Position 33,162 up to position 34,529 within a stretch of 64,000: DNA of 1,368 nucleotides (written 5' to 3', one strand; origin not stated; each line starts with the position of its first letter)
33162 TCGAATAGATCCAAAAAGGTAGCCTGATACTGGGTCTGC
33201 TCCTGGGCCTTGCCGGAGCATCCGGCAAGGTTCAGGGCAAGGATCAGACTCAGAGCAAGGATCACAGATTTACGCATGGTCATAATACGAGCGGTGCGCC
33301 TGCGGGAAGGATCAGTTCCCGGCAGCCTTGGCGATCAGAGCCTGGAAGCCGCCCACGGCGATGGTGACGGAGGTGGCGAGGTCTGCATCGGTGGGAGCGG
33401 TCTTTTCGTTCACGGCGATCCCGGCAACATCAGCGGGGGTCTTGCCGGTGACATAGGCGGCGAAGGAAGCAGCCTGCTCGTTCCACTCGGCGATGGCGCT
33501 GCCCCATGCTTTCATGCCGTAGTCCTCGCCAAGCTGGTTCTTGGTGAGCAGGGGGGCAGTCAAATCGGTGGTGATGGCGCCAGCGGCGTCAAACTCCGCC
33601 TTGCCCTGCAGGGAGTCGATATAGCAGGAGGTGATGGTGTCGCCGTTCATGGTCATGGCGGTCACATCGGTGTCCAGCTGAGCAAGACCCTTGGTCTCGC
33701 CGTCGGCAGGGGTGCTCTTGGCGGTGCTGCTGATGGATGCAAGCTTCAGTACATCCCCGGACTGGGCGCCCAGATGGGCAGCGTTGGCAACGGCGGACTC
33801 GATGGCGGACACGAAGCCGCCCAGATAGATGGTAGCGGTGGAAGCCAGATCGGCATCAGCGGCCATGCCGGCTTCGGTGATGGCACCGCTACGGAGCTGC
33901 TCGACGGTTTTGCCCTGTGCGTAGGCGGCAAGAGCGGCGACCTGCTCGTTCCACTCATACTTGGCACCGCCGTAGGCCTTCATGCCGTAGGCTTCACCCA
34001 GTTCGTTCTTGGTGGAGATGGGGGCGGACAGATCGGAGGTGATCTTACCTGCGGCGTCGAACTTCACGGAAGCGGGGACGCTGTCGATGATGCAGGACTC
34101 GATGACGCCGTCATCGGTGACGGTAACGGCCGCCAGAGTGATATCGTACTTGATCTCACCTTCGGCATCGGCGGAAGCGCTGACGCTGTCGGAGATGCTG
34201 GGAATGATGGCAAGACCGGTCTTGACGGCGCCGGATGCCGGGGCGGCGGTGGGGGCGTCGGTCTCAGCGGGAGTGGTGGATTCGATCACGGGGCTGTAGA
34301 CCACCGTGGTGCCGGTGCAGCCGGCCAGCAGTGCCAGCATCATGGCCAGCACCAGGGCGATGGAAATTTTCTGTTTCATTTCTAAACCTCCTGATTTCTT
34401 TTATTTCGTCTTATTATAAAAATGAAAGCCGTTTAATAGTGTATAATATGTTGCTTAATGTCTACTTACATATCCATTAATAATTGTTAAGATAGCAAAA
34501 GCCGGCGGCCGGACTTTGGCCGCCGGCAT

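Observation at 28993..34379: ApbE + tandem-domain lipoprotein + RnfC-RnfD-RnfG operon with no RnfE/RnfA/RnfB: candidate NADH-to-extracytosolic flavin electron conduit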

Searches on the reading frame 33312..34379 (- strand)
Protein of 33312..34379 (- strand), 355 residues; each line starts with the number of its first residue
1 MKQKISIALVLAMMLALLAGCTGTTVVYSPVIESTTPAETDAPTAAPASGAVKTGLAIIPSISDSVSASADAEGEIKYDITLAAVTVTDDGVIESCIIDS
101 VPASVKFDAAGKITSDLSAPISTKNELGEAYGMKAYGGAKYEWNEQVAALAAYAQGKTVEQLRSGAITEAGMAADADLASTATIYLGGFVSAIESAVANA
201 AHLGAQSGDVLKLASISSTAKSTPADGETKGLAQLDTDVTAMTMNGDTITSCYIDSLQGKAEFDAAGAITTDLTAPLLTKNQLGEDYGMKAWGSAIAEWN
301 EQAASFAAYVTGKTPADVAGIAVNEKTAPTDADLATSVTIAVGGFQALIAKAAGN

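Call 3: search_protein_families(library=pfam, proteins=[window:33312-34379:-], max_evalue=0.01)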
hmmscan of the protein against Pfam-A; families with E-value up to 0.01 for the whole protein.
window:33312-34379:- (355 aa): 0 families

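Call 4: search_protein_families(library=ncbifam, proteins=[window:33312-34379:-], max_evalue=0.01)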
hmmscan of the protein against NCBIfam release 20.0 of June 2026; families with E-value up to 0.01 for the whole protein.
window:33312-34379:- (355 aa): 0 families

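Call 15: find_homologous_proteins(query=window:33312-34379:-, max_evalue=0.001)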
Query window:33312-34379:- (355 aa): 3930 proteins with E <= 0.001 among 8000 candidates; the best 120 are listed.
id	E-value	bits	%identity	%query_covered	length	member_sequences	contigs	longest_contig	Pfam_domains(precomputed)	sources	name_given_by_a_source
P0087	2.3e-226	768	66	86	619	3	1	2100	-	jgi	-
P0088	2.7e-212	722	99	100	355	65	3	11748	-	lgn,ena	-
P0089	1.1e-186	638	61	84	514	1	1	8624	-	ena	-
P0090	3.0e-180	617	64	85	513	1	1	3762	-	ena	-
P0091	3.9e-176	603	83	100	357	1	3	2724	-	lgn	-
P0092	6.6e-175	599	63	84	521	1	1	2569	-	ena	-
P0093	3.7e-166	571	78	99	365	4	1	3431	-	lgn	-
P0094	2.1e-165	568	76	100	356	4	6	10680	-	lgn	-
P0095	2.4e-164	565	77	100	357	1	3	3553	-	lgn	-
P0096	7.5e-164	563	76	100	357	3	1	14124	-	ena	-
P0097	3.8e-162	558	76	99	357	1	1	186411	-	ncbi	-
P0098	1.9e-161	555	58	99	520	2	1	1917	-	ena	-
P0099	5.0e-158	544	73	99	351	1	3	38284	-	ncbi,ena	-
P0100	1.1e-154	533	72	99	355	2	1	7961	-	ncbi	-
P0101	2.2e-154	532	64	86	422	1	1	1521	-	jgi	-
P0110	8.5e-141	487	68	99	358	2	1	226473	-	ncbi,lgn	-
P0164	6.6e-133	462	66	99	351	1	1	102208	-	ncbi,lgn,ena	-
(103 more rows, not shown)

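Call 16: find_encoding_contigs(protein=P0110, flank=9000, max_places=1)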
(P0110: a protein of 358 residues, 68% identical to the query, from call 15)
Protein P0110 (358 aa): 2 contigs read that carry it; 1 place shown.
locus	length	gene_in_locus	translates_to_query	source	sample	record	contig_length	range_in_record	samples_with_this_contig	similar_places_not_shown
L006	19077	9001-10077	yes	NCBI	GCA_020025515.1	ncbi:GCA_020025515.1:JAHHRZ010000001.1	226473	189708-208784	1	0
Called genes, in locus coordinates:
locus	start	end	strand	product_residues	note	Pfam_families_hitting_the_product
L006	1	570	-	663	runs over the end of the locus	PF05448:AXE1 (faint), PF00326:Peptidase_S9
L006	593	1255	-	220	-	PF04607:RelA_SpoT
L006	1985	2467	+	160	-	-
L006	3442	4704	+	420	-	PF00464:SHMT, PF00155:Aminotran_1_2, PF01212:Beta_elim_lyase (weak)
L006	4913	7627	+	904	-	PF10021:PARG_cat_microb, PF00657:Lipase_GDSL (weak), PF13472:Lipase_GDSL_2, PF16255:Lipase_GDSL_lke, PF00069:Pkinase (weak)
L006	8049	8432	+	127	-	PF07009:NusG_II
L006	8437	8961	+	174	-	PF07456:Hpre_diP_synt_I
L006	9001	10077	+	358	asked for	-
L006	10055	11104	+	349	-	PF02424:ApbE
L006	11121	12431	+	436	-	PF13375:RnfC_N, PF01512:Complex1_51K, PF10531:SLBB, PF12838:Fer4_7, PF13183:Fer4_8 (weak), PF13187:Fer4_9 (weak), PF13237:Fer4_10, PF13534:Fer4_17 (weak), +3 more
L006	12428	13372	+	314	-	PF03116:NQR2_RnfD_RnfE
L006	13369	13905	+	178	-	PF04205:FMN_bind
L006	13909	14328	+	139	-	-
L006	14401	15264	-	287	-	PF04015:DUF362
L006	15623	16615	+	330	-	-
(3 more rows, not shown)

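Call 17: find_encoding_contigs(protein=P0164, flank=9000, max_places=1)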
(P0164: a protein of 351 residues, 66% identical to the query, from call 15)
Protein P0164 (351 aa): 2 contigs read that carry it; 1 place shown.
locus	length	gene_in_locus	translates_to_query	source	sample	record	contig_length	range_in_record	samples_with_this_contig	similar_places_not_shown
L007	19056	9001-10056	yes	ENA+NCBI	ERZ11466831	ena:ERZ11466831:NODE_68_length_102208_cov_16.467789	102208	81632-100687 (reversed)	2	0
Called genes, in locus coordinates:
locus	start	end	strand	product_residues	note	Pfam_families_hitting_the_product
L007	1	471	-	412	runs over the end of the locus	PF13687:DUF4153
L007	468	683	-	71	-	PF13443:HTH_26, PF01381:HTH_3 (weak)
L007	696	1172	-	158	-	PF11188:DUF2975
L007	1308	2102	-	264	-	PF02129:Peptidase_S15 (faint), PF01738:DLH, PF12146:Hydrolase_4, PF20434:BD-FAE (faint), PF00561:Abhydrolase_1 (weak), PF20408:Abhydrolase_11 (faint), PF00326:Peptidase_S9 (weak), PF02230:Abhydrolase_2 (faint)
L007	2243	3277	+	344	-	PF02547:Queuosine_synth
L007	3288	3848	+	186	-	PF00583:Acetyltransf_1, PF13302:Acetyltransf_3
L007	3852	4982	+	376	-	PF01702:TGT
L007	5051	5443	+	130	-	PF02699:YajC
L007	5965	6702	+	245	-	PF01381:HTH_3, PF08279:HTH_11 (weak), PF12844:HTH_19 (faint), PF13443:HTH_26, PF13560:HTH_31 (weak)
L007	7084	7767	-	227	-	PF00072:Response_reg, PF00486:Trans_reg_C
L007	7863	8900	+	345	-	PF00512:HisKA (weak), PF02518:HATPase_c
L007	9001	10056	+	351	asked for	-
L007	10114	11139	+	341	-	PF02424:ApbE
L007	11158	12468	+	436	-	PF13375:RnfC_N, PF01512:Complex1_51K, PF10531:SLBB, PF13534:Fer4_17 (faint), PF12838:Fer4_7 (weak), PF13187:Fer4_9 (weak), PF13237:Fer4_10 (weak)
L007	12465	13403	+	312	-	PF03116:NQR2_RnfD_RnfE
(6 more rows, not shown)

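Call 18: find_encoding_contigs(protein=P0089, flank=9000, max_places=1)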
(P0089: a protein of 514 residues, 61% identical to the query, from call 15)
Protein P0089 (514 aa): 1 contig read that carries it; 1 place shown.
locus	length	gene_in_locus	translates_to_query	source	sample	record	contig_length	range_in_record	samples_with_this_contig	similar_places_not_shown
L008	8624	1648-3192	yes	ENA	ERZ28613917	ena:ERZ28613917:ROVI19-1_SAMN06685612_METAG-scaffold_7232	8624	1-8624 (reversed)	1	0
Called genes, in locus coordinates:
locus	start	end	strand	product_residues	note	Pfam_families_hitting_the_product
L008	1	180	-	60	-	?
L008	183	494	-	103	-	PF00829:Ribosomal_L21p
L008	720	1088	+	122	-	PF07009:NusG_II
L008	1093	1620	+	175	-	PF07456:Hpre_diP_synt_I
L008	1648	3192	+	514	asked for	-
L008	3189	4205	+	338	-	PF02424:ApbE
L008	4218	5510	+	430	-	PF13375:RnfC_N, PF01512:Complex1_51K, PF10531:SLBB, PF13534:Fer4_17 (faint), PF12838:Fer4_7 (weak), PF13187:Fer4_9 (weak), PF13237:Fer4_10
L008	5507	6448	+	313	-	PF03116:NQR2_RnfD_RnfE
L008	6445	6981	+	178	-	PF04205:FMN_bind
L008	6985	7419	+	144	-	-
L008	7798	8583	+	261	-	PF14808:TMEM164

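Call 33: list_cluster_members(proteins=[window:33312-34379:-, window:32249-33283:-, window:30916-32226:-, window:29972-30919:-, window:28996-29430:-, window:24092-26341:-])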
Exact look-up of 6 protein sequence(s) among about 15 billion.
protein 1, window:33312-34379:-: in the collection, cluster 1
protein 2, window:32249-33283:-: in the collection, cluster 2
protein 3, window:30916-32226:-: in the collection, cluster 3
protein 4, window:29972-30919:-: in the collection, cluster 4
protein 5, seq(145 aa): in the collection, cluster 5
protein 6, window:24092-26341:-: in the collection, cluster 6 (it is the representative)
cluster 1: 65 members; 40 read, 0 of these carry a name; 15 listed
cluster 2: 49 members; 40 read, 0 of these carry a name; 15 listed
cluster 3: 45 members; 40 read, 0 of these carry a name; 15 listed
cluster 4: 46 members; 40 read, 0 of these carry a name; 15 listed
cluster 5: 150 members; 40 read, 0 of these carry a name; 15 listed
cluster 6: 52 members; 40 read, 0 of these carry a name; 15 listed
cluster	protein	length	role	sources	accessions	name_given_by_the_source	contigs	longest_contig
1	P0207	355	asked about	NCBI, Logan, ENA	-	-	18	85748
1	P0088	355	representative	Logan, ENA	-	-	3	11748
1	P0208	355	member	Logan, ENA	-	-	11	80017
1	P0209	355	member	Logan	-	-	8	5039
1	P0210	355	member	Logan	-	-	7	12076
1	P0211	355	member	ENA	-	-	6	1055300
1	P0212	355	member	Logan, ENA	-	-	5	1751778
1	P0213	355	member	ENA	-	-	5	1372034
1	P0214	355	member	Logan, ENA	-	-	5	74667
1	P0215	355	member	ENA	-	-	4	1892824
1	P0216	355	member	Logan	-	-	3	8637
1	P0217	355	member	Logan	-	-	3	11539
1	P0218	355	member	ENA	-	-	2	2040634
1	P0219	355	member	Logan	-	-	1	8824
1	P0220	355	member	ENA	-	-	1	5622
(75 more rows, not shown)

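Call 47: predict_structure(alignment_id=A2)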
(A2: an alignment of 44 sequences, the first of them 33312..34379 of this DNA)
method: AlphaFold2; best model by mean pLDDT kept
length: 355 residues; sequences in the alignment: 44
mean_pLDDT: 88.7   pTM: 0.83
mean pLDDT of the five models: 88.7, 88.5, 87.5, 86.6, 86.0
residues with pLDDT >= 90: 271; 70-90: 43; 50-70: 11; < 50: 30
segments of 3 or more residues with pLDDT < 50: 17-46
pLDDT, mean of each block of 10 residues (from residue 1): 65 58 32 36 50 98 97 97 98 98 97 97 95 90 96 98 94 94 94 98 97 98 95 98 98 97 98 95 91 87 96 96 91 88 94 93
secondary structure, 60 per line:
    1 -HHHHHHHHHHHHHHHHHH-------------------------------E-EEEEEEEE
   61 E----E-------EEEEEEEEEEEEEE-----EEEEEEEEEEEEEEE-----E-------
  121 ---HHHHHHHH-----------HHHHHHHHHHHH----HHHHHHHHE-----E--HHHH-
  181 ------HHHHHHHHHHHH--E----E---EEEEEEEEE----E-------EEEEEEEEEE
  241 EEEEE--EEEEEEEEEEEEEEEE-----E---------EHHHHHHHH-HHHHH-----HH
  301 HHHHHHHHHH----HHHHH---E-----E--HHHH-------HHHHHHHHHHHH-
elements in order: H2-19 E53-61 E74-87 E93-107 H124-131 H143-154 H159-166 H176-179 H187-198 E210-218 E231-245 E248-263 H280-287 H289-293 H299-310 H315-319 H332-335 H343-354

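Call 51: fold_search(model_id=the predicted structure, library=pdb)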
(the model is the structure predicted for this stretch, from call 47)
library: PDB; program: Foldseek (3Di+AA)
matches with E <= 10: 886; with E <= 0.001: 0
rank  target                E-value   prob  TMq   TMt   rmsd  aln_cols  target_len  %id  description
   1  7rtk_D                8.4e-02  0.75  0.18  0.42   8.8       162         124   15  Structure of the (NIAU)2 complex with N-terminal mutation of ISCU2 Y35D at 2.5 A resolution (released 2021-08-25)
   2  4e3e_A                8.4e-02  0.04  0.10  0.10  20.9       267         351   12  CRYSTAL STRUCTURE OF putative MaoC domain protein dehydratase from Chloroflexus aurantiacus J-10-fl (released 2012-03-21)
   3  6wi2_D                1.0e-01  0.82  0.17  0.42   7.0       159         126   12  Structure of human mitochondrial complex Nfs1-ISCU2-ISD11 with E.coli ACP1 at 1.95 A resolution (NIAU)2. N-terminal mu (released 2020-04-22)
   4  8rmc_D                1.0e-01  0.80  0.17  0.41   9.5       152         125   13  Structure of the FDX2-bound core ISC complex (proximal conformation) (released 2024-12-18)
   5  4fvs_A                1.1e-01  0.06  0.13  0.18  16.1       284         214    6  Crystal structure of a putative lipoprotein (BDI_3050) from Parabacteroides distasonis ATCC 8503 at 2.70 A resolution (released 2012-07-25)
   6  5zb9                  1.2e-01  0.20  0.13  0.12   6.8        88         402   17  Crystal structure of Rtt109 from Aspergillus fumigatus (released 2018-07-25)
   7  8pk8_D                1.2e-01  0.63  0.17  0.41   8.8       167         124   15  Structure of the human mitochondrial iron-sulfur cluster biosynthesis complex during persulfide transfer (persulfide o (released 2024-05-01)
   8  5wkp_H                1.6e-01  0.51  0.17  0.38   9.2       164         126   15  Crystal Structure of the Human mitochondrial Cysteine Desulfurase in complex with ISD11 and Iron-Sulfur Cluster Scaffo (released 2017-11-15)
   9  5wkp_D                2.1e-01  0.41  0.16  0.39   9.1       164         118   16  Crystal Structure of the Human mitochondrial Cysteine Desulfurase in complex with ISD11 and Iron-Sulfur Cluster Scaffo (released 2017-11-15)
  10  6uxe_D                2.2e-01  0.66  0.17  0.42   7.2       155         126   13  Structure of the human mitochondrial desulfurase complex Nfs1-ISCU2(M140I)-ISD11 with E.coli ACP1 at 1.57 A resolution (released 2019-11-20)
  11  6w1d_D                2.2e-01  0.66  0.17  0.42   7.2       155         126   13  Structure of human mitochondrial complex Nfs1-ISCU2 (WT)-ISD11 with E.coli ACP1 at 1.8 A resolution (NIAU)2 (released 2020-03-18)
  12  5zba_A                2.5e-01  0.14  0.12  0.12  13.8       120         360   15  Crystal structure of Rtt109-Asf1-H3-H4-CoA complex (released 2018-07-25)
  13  3c5p_A                2.8e-01  0.06  0.13  0.21  15.0       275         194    9  Crystal structure of BAS0735, a protein of unknown function from Bacillus anthracis str. Sterne (released 2008-02-19)
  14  7n2p_A                2.8e-01  0.06  0.12  0.15  18.4       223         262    5  AS4.3-RNASEH2b-HLA*B27 (released 2022-12-07)
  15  1wfz_MODEL_1_A        2.9e-01  0.54  0.16  0.39   8.5       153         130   14  Solution structure of Iron-sulfur cluster protein U (IscU) (released 2004-11-27)
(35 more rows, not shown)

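Call 52: search_solved_structures(query=A2, max_evalue=10, show_alignments=3)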
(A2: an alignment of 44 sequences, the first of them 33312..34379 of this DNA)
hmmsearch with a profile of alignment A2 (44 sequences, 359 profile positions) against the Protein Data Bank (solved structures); distinct sequences matched with E-value up to 10: 4.
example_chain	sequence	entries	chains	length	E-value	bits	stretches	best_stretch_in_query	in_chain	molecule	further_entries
2kzx_A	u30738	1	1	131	0.00063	22.3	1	135-203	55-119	Uncharacterized protein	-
6taf_A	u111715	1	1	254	1.7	11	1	3-47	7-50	SLT domain-containing protein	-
6ta9_A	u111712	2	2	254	1.7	11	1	3-47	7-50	SLT domain-containing protein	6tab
6tad_A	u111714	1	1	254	1.7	11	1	3-47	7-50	SLT domain-containing protein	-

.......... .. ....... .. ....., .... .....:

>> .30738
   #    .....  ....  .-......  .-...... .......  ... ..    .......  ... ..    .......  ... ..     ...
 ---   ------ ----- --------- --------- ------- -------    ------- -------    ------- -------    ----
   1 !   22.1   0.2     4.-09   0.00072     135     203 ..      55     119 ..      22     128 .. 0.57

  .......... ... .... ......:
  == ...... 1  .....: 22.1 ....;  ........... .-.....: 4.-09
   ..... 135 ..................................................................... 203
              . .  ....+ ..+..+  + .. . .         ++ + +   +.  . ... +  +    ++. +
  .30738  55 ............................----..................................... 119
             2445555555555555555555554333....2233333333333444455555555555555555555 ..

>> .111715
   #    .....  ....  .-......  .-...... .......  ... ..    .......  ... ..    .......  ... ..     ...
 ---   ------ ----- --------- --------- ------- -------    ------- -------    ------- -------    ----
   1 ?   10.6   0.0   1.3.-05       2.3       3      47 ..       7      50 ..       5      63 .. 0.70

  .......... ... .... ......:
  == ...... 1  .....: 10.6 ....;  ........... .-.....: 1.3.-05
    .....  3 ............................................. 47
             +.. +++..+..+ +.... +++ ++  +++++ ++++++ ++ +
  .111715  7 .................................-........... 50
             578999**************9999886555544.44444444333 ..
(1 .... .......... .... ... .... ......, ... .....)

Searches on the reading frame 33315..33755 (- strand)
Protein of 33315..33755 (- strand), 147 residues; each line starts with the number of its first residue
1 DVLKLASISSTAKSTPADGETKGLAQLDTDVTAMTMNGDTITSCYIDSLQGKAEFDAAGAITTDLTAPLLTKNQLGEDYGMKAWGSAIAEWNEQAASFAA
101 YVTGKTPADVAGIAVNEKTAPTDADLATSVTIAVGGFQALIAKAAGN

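Call 53: search_protein_families(library=pfam, proteins=[window:33315-33755:-], max_evalue=10)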
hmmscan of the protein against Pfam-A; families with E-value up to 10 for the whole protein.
seq(147 aa): 1 family
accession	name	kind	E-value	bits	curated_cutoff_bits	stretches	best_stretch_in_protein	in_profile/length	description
PF04610.19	TrbL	-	1.5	9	25.9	1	31-100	34-100/215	TrbL/VirB6 plasmid conjugal transfer protein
